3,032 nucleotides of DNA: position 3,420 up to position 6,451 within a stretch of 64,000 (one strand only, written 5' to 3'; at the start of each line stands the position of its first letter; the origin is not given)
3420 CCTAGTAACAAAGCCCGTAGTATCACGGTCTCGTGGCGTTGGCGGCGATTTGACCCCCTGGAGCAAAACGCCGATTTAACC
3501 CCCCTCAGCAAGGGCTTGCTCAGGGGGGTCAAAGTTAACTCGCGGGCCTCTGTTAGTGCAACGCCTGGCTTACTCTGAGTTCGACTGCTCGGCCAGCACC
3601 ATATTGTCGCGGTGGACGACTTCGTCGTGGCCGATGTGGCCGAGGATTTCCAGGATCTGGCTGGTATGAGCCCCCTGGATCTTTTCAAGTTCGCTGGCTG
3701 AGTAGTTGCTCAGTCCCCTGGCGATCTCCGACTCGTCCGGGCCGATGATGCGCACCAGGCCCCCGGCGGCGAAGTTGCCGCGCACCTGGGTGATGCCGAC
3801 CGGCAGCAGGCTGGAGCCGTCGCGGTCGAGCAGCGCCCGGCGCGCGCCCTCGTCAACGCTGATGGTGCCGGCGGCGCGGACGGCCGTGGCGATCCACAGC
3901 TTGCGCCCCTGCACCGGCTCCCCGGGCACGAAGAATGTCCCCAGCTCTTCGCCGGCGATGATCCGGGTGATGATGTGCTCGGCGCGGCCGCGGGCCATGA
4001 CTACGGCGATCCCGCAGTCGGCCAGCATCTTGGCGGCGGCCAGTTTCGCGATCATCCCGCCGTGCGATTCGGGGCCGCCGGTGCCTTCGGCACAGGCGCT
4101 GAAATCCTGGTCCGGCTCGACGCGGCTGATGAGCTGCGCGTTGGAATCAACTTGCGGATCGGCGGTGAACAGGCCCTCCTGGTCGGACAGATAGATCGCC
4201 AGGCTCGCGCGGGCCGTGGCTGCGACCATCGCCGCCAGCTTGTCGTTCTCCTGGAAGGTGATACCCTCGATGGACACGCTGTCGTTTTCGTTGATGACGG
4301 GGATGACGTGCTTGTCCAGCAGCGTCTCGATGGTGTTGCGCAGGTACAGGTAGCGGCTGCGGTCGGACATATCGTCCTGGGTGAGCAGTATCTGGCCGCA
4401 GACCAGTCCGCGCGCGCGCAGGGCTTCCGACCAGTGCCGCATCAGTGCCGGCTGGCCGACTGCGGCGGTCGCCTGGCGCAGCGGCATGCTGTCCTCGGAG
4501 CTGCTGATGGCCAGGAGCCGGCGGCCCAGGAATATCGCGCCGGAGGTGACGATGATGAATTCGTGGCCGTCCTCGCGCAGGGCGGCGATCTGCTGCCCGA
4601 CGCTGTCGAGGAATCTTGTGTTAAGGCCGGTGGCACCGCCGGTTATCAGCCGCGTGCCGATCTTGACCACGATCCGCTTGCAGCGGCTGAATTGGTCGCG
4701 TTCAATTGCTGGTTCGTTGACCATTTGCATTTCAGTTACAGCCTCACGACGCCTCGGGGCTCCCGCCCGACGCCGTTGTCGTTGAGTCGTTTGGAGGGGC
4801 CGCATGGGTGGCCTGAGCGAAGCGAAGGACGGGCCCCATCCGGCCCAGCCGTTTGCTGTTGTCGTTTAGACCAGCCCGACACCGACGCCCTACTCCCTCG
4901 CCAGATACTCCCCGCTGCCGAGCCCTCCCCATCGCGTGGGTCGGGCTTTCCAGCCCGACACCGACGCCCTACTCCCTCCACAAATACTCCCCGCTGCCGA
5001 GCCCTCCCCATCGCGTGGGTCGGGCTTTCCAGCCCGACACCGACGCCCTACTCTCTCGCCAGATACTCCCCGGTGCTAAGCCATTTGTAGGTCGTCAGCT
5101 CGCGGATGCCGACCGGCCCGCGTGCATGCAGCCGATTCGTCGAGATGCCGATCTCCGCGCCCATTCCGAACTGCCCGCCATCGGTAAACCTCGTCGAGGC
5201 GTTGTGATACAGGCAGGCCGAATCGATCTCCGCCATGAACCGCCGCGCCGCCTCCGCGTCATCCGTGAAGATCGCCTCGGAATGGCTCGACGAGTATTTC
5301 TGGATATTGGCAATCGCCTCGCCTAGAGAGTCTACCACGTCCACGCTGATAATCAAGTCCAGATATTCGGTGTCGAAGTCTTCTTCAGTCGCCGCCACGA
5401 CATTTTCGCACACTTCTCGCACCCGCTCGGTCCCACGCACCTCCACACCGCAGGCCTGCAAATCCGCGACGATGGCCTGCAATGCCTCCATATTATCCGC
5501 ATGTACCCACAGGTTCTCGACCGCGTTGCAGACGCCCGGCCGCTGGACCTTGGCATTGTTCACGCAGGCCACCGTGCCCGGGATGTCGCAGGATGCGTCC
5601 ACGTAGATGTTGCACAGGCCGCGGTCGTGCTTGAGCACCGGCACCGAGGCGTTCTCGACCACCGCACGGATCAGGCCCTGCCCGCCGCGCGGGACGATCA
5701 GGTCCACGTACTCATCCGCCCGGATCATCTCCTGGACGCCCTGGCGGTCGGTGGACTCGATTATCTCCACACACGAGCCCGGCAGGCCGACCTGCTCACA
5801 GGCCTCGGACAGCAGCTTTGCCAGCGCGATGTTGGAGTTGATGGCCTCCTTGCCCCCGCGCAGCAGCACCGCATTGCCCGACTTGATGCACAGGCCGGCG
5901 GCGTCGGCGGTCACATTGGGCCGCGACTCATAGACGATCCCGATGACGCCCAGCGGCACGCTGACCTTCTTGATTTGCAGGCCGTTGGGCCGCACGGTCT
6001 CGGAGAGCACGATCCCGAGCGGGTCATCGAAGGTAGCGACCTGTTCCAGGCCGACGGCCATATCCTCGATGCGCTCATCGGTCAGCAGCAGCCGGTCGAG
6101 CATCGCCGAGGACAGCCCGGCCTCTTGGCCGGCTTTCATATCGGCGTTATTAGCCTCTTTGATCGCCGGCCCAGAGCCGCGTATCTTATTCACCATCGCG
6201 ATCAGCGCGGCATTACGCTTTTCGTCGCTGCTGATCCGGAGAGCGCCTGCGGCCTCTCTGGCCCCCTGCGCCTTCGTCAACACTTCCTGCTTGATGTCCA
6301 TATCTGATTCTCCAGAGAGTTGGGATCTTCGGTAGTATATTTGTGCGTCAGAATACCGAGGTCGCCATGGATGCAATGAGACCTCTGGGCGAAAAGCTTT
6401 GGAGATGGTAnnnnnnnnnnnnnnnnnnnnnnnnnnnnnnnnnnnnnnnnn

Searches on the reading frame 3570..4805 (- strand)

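Call 86: search_protein_families(library=pfam, proteins=[window:3570-4805:-], max_evalue=0.001)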
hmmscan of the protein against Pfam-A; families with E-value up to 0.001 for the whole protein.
window:3570-4805:- (411 aa): 2 families
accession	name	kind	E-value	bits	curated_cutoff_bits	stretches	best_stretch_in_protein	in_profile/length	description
PF00696.33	AA_kinase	-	2.3e-41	142.5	24.9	1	43-269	1-231/234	Amino acid kinase family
PF01472.26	PUA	-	9.8e-19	67.5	24.8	1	313-387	1-73/74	PUA domain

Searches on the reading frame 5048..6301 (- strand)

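Call 86: search_protein_families(library=pfam, proteins=[window:5048-6301:-], max_evalue=0.001)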
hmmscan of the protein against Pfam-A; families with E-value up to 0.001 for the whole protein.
window:5048-6301:- (417 aa): 1 family
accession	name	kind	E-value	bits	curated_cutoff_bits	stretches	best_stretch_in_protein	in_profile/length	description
PF00171.27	Aldedh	-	2.5e-11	43.2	23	1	109-276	119-287/461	Aldehyde dehydrogenase family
